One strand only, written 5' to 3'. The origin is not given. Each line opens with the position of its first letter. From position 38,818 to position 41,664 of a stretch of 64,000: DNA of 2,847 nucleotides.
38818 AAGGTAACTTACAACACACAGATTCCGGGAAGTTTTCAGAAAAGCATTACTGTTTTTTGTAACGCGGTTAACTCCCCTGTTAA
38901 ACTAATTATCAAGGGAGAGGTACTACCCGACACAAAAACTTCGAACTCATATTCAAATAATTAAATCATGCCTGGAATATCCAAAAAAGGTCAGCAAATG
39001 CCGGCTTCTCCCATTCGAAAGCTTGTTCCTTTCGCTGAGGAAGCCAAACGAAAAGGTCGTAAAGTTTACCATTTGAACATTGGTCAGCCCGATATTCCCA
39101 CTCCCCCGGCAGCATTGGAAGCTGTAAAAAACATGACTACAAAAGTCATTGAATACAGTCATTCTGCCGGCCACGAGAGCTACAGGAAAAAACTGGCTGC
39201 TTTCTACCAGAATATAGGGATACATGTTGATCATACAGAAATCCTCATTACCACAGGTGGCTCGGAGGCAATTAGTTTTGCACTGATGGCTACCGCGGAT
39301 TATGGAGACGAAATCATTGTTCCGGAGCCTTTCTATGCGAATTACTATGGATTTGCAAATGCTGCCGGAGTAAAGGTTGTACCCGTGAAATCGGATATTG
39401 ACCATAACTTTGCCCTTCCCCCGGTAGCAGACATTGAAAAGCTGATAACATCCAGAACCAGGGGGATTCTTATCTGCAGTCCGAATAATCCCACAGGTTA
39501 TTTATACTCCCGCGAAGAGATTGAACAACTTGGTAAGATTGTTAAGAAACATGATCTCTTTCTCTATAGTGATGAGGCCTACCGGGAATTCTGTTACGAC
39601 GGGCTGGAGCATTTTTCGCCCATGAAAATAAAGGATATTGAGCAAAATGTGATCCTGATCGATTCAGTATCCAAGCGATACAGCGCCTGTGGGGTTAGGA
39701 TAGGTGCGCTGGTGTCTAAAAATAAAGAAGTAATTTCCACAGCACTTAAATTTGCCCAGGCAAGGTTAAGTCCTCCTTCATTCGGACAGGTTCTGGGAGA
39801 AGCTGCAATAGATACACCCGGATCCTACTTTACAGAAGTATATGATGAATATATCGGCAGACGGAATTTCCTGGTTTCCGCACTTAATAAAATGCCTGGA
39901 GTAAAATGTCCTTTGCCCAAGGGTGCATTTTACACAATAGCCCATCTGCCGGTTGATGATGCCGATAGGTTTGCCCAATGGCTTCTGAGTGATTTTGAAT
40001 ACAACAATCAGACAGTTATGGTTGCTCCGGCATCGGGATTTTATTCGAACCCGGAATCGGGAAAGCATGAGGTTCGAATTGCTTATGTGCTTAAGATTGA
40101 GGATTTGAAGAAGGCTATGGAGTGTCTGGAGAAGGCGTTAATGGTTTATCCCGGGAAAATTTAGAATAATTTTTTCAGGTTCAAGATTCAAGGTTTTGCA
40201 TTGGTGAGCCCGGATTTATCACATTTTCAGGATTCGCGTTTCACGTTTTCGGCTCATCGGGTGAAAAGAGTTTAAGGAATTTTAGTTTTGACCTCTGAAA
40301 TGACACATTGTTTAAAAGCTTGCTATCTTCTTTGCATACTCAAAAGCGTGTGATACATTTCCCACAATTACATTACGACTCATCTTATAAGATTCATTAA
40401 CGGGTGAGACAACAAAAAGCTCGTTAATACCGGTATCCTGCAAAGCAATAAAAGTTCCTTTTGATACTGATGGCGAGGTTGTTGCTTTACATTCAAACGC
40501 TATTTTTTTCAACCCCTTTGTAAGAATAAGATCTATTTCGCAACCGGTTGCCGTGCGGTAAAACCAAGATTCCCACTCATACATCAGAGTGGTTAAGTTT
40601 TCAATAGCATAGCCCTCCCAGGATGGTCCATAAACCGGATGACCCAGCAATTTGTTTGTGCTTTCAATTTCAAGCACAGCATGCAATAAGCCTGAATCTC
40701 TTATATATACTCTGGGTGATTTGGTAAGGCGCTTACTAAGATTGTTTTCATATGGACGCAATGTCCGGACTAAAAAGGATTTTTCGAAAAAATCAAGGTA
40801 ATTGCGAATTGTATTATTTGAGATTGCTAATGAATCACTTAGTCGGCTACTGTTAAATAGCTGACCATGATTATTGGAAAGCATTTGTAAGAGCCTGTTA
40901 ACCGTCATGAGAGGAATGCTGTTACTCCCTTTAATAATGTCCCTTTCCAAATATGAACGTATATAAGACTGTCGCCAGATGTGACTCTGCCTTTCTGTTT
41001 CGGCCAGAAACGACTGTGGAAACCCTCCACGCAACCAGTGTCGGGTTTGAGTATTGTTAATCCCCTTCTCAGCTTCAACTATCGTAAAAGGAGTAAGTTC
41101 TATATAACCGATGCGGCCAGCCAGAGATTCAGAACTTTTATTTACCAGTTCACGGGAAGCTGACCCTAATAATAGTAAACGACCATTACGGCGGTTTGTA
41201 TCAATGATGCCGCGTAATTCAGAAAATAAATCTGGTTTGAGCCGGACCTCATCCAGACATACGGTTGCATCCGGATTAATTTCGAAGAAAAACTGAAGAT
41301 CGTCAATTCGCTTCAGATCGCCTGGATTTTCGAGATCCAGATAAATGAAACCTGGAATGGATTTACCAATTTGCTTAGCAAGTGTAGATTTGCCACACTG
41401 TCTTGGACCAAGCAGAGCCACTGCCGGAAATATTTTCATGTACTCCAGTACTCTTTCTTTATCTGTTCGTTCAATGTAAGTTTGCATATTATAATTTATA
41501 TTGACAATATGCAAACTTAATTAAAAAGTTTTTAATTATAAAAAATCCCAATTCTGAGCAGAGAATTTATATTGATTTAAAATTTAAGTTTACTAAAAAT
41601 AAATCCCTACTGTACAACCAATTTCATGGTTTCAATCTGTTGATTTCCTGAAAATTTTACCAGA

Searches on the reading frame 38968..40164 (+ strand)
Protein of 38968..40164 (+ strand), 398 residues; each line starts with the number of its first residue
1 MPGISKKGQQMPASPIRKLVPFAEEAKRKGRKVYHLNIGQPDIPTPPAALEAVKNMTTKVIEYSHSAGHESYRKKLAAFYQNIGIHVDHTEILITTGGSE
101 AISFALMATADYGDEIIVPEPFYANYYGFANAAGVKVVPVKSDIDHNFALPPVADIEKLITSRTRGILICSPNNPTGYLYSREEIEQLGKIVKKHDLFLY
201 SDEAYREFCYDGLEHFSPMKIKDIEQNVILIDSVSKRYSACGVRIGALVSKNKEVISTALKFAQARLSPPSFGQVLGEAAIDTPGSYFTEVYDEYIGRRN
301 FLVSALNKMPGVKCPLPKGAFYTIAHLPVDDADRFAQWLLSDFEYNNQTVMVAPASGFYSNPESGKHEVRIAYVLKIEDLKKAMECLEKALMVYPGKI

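Call 9: search_protein_families(library=pfam, proteins=[window:38968-40164:+], max_evalue=0.001)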
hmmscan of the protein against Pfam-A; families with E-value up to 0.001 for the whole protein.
window:38968-40164:+ (398 aa): 5 families
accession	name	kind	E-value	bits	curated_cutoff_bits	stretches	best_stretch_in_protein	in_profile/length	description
PF00155.27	Aminotran_1_2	-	4e-58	197.8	19.7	1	32-385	2-359/361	Aminotransferase class I and II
PF01041.23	DegT_DnrJ_EryC1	-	4.1e-10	39.9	19.8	1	73-204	23-147/360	DegT/DnrJ/EryC1/StrS aminotransferase family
PF00266.25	Aminotran_5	-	1.4e-07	31.3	21.5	1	67-204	43-177/371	Aminotransferase class-V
PF01053.26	Cys_Met_Meta_PP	-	1.9e-05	23.9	27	1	91-204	69-175/381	Cys/Met metabolism PLP-dependent enzyme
PF01212.27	Beta_elim_lyase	-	6.5e-05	22.8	27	1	68-264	24-224/288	Beta-eliminating lyase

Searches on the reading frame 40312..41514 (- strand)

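Call 9: search_protein_families(library=pfam, proteins=[window:40312-41514:-], max_evalue=0.001)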
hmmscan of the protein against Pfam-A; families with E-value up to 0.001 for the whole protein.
window:40312-41514:- (400 aa): 3 families
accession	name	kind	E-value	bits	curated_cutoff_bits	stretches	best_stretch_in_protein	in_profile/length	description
PF13635.12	DUF4143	-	3.1e-40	138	28.1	1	190-344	1-159/160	Domain of unknown function (DUF4143)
PF13173.12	AAA_14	-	6e-25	88.2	27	1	30-147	3-127/129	AAA domain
PF08279.18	HTH_11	-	2.8e-05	24.3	25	1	206-242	3-38/55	HTH domain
